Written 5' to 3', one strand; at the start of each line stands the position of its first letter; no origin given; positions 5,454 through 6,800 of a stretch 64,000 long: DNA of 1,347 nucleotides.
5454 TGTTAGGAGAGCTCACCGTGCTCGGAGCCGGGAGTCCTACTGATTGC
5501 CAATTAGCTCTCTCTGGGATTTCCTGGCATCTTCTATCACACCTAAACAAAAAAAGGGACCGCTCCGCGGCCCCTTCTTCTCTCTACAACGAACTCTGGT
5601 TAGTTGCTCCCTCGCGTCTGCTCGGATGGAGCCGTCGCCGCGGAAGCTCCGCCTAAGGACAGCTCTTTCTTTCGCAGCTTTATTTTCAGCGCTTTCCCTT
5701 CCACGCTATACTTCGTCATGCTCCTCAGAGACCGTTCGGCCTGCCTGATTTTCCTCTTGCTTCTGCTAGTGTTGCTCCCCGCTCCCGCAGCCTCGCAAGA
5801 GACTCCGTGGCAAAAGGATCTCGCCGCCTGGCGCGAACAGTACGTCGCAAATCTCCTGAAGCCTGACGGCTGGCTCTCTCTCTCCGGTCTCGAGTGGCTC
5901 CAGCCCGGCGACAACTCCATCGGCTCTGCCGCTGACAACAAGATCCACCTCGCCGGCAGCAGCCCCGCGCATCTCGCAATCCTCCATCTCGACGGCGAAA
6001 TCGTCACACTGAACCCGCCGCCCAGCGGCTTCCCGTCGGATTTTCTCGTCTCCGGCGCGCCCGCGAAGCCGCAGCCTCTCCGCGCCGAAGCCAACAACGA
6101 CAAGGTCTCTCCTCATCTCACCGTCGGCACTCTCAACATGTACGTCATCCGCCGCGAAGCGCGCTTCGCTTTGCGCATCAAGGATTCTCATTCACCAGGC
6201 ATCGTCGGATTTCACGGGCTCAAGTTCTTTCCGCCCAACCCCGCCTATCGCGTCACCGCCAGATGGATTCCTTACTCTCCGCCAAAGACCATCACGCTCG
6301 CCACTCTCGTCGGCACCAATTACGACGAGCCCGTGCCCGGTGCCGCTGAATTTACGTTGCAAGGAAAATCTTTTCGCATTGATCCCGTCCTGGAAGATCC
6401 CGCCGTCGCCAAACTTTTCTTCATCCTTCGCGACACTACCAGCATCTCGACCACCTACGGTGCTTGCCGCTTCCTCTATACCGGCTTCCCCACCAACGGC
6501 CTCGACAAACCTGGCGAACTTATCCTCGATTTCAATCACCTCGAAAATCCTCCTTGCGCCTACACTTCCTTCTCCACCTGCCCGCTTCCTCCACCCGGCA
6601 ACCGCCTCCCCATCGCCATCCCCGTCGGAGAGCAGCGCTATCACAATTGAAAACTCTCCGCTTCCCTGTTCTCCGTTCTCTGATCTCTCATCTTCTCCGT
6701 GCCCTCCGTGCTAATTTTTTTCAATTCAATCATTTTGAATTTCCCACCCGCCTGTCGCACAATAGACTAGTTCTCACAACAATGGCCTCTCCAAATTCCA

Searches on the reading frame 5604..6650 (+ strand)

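Call 21: search_protein_families(library=pfam, proteins=[window:5604-6650:+], max_evalue=0.00001)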
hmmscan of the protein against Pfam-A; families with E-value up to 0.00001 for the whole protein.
window:5604-6650:+ (348 aa): 1 family
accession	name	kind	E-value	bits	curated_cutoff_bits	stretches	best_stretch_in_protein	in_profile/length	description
PF07920.16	DUF1684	-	4.9e-38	131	25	1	202-344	2-139/139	Protein of unknown function (DUF1684)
